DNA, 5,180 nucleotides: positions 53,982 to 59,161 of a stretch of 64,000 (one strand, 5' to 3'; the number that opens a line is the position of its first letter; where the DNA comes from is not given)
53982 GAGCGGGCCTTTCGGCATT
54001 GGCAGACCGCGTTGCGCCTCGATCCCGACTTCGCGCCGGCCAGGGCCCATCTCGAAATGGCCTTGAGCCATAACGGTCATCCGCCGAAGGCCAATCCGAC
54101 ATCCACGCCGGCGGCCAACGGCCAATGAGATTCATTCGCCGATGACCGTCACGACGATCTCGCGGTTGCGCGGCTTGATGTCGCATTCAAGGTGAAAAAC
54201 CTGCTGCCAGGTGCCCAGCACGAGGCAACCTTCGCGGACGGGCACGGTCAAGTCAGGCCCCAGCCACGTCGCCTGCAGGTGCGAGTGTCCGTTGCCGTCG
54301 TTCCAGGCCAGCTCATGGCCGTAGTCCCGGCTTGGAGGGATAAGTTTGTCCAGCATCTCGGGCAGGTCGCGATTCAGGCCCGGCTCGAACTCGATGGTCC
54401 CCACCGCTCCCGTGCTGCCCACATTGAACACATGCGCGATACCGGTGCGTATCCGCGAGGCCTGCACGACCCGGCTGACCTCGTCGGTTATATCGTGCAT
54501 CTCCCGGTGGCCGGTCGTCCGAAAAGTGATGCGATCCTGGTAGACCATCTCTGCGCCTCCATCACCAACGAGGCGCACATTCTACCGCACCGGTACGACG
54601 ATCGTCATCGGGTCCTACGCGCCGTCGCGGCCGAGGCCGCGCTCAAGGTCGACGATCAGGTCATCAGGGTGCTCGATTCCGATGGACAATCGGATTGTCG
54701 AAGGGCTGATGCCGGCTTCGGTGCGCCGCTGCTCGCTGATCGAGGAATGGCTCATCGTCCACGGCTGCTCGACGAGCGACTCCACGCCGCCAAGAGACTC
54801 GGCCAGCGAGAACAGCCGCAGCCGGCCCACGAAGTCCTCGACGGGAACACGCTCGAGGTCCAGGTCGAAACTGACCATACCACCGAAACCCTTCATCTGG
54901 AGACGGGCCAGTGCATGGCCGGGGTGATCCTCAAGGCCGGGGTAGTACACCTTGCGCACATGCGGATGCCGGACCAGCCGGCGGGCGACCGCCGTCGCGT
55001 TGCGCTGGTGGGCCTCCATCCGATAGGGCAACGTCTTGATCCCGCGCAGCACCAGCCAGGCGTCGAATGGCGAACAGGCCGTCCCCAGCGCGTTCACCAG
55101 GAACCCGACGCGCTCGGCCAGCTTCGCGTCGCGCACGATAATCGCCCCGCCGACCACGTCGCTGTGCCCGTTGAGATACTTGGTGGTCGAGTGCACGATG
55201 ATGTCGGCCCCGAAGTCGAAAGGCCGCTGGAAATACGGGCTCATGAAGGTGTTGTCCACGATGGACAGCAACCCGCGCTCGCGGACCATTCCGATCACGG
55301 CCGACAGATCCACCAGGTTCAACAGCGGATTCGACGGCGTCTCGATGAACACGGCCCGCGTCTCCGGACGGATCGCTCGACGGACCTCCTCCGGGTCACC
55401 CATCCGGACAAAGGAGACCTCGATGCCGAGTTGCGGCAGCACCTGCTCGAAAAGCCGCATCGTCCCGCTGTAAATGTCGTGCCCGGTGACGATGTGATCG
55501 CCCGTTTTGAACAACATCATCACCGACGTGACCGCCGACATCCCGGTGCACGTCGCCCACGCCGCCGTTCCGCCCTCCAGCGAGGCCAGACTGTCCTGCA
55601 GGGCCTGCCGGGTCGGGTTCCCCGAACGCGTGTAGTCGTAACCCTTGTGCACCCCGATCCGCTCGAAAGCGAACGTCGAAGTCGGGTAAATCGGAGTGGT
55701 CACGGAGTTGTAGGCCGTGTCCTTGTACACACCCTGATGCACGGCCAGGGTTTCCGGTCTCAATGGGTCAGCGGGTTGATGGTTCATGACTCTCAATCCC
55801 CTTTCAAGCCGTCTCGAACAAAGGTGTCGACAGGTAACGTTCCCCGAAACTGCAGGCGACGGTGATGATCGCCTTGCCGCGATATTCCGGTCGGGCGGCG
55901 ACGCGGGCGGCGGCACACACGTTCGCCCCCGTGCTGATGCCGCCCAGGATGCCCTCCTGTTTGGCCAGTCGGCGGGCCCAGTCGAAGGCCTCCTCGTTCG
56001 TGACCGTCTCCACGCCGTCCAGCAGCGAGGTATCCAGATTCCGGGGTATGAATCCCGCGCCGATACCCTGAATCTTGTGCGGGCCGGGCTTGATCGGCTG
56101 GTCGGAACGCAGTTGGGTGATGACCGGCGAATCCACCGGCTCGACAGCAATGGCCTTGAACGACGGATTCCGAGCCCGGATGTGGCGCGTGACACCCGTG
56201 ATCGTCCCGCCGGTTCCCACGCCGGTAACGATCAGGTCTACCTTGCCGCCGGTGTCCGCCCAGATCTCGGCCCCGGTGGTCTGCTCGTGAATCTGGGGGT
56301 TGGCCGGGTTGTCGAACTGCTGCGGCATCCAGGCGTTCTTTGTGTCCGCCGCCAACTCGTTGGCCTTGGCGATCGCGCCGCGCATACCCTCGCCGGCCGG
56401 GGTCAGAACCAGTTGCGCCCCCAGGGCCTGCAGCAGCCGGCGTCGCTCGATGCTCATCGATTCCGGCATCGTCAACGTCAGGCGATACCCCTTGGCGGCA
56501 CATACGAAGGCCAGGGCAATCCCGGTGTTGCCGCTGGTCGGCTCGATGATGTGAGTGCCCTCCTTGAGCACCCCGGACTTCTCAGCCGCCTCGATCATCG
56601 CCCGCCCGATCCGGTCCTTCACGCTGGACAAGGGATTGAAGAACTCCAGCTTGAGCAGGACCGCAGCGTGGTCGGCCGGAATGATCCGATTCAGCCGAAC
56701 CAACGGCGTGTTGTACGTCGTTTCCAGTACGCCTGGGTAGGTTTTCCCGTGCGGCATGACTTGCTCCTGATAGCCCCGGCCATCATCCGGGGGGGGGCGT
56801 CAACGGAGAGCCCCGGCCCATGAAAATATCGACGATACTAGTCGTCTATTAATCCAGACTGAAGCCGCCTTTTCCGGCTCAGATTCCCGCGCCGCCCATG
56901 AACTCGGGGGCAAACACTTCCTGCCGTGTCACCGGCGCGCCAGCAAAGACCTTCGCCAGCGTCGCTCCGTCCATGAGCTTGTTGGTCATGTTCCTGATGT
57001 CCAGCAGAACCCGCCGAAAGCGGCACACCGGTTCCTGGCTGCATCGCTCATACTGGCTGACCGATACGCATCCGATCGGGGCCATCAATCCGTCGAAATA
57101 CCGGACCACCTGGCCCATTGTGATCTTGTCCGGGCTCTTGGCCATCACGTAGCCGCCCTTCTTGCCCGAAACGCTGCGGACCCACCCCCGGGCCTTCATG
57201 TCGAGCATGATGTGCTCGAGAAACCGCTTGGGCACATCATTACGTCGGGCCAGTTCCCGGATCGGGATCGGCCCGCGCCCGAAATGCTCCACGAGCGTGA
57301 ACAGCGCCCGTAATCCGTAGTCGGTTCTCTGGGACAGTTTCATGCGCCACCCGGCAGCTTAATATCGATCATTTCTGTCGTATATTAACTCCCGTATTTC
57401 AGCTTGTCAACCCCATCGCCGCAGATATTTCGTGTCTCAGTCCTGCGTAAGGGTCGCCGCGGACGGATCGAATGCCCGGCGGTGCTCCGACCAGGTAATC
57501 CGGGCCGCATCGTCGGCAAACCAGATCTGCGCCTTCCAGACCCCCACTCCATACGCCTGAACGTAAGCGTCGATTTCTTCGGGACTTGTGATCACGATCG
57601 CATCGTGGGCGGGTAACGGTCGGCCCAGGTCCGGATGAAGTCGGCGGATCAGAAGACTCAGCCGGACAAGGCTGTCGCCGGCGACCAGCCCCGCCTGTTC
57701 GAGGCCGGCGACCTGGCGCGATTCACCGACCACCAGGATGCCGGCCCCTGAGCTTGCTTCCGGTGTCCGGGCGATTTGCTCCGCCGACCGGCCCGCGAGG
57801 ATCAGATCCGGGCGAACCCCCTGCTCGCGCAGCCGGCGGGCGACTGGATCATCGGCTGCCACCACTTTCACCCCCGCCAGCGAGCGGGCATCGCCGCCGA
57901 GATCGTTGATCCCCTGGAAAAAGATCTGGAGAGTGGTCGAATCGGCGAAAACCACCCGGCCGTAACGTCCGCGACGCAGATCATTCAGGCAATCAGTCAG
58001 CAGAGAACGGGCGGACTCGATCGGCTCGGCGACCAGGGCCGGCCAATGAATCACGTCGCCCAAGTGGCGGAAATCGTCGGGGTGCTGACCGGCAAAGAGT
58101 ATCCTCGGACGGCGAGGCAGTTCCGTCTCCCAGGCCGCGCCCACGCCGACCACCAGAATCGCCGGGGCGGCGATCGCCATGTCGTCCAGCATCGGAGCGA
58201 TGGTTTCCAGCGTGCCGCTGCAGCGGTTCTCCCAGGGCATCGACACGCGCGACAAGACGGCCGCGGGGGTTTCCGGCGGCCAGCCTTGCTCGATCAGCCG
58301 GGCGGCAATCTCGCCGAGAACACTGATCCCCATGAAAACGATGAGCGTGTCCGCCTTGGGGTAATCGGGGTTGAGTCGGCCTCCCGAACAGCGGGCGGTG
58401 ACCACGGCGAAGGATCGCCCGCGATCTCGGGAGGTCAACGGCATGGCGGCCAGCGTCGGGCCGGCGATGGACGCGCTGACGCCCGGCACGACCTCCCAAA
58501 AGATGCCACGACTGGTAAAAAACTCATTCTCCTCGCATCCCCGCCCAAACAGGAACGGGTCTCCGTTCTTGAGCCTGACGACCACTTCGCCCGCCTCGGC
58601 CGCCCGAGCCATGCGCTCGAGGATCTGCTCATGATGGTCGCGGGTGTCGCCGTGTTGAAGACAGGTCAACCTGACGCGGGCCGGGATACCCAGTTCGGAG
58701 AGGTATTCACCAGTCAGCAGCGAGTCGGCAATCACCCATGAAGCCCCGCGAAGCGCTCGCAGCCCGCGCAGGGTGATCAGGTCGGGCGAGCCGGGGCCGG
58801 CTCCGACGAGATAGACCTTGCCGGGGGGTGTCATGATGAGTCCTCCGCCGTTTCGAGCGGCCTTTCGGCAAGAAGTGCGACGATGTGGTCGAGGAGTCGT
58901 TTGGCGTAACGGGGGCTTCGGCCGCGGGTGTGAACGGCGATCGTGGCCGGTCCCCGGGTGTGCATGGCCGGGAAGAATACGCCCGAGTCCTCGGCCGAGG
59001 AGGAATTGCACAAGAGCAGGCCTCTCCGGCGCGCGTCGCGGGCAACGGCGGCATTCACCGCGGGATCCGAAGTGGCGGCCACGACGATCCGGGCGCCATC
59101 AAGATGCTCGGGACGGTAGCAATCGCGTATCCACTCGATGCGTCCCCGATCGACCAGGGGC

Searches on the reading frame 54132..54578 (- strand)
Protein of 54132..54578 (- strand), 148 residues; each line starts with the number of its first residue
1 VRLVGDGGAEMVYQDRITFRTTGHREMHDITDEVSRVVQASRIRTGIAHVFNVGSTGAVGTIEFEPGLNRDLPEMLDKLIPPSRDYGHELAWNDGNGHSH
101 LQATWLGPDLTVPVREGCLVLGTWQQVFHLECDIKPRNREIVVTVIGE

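Call 50: search_protein_families(library=pfam, proteins=[window:54132-54578:-], max_evalue=0.001)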
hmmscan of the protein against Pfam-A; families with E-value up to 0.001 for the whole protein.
window:54132-54578:- (148 aa): 1 family
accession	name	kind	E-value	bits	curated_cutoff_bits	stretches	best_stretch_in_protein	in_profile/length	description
PF01894.22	UPF0047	-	9.7e-33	113.2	27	1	29-145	1-117/117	Uncharacterised protein family UPF0047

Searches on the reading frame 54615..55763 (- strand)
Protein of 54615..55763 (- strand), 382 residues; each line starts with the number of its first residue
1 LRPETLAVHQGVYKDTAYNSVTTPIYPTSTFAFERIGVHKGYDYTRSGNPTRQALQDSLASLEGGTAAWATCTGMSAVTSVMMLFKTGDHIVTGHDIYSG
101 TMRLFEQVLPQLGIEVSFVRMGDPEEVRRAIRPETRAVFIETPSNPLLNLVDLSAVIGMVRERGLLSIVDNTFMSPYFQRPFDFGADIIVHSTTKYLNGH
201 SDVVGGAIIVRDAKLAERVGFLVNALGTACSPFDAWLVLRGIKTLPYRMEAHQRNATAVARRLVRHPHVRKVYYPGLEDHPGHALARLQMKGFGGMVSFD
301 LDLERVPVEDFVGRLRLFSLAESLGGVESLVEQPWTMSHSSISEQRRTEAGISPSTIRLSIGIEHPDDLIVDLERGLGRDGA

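Call 50: search_protein_families(library=pfam, proteins=[window:54615-55763:-], max_evalue=0.001)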
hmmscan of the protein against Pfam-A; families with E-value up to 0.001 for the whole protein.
window:54615-55763:- (382 aa): 2 families
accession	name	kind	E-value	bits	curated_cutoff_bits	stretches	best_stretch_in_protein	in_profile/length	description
PF01053.26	Cys_Met_Meta_PP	-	4.9e-147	489.9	27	1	4-377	1-380/381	Cys/Met metabolism PLP-dependent enzyme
PF00266.25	Aminotran_5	-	6.5e-05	22.5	21.5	1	73-199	70-204/371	Aminotransferase class-V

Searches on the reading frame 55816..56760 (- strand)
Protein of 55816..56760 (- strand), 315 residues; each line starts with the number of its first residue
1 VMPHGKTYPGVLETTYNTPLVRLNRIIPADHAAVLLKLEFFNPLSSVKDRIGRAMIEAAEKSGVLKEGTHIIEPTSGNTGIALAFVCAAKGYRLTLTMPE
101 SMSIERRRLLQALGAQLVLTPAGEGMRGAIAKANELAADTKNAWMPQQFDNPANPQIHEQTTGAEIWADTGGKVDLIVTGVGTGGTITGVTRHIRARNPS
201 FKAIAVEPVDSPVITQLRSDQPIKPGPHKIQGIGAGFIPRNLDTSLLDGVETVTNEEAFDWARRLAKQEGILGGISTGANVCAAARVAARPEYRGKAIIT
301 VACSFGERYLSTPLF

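Call 50: search_protein_families(library=pfam, proteins=[window:55816-56760:-], max_evalue=0.001)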
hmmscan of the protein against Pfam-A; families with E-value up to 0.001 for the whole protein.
window:55816-56760:- (315 aa): 1 family
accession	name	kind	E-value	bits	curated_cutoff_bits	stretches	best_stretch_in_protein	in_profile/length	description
PF00291.31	PALP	-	1.2e-76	258.3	35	1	14-303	4-294/295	Pyridoxal-phosphate dependent enzyme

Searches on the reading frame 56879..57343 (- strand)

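Call 50: search_protein_families(library=pfam, proteins=[window:56879-57343:-], max_evalue=0.001)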
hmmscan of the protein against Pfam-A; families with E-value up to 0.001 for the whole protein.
window:56879-57343:- (154 aa): 1 family
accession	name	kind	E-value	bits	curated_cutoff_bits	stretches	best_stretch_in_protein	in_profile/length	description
PF02082.26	Rrf2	-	1.7e-31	109.6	30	1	3-133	1-130/132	Iron-dependent Transcriptional regulator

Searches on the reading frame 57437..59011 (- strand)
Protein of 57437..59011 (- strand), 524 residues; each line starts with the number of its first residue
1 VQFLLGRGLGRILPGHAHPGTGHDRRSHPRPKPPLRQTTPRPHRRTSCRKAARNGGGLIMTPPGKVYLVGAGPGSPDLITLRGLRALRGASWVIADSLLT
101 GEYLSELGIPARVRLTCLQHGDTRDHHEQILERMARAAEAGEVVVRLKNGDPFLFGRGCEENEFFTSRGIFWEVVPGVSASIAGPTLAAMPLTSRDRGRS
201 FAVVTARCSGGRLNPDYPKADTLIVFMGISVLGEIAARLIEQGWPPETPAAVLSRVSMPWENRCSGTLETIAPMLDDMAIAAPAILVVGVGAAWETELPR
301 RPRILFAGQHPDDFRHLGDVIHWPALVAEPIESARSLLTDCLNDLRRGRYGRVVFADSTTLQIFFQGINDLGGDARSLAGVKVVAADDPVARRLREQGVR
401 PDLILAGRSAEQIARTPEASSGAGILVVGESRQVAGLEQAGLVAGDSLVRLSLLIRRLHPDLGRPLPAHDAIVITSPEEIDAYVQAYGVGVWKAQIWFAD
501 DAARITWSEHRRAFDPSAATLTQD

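Call 50: search_protein_families(library=pfam, proteins=[window:57437-59011:-], max_evalue=0.001)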
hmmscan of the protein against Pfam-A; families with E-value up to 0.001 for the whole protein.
window:57437-59011:- (524 aa): 2 families
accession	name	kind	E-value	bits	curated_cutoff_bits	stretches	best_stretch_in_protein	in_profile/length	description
PF00590.25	TP_methylase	-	4.9e-40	138.2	27.8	1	65-271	1-211/212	Tetrapyrrole (Corrin/Porphyrin) Methylases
PF02602.20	HEM4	-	2.3e-05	24.1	27.5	1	318-428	12-122/231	Uroporphyrinogen-III synthase HemD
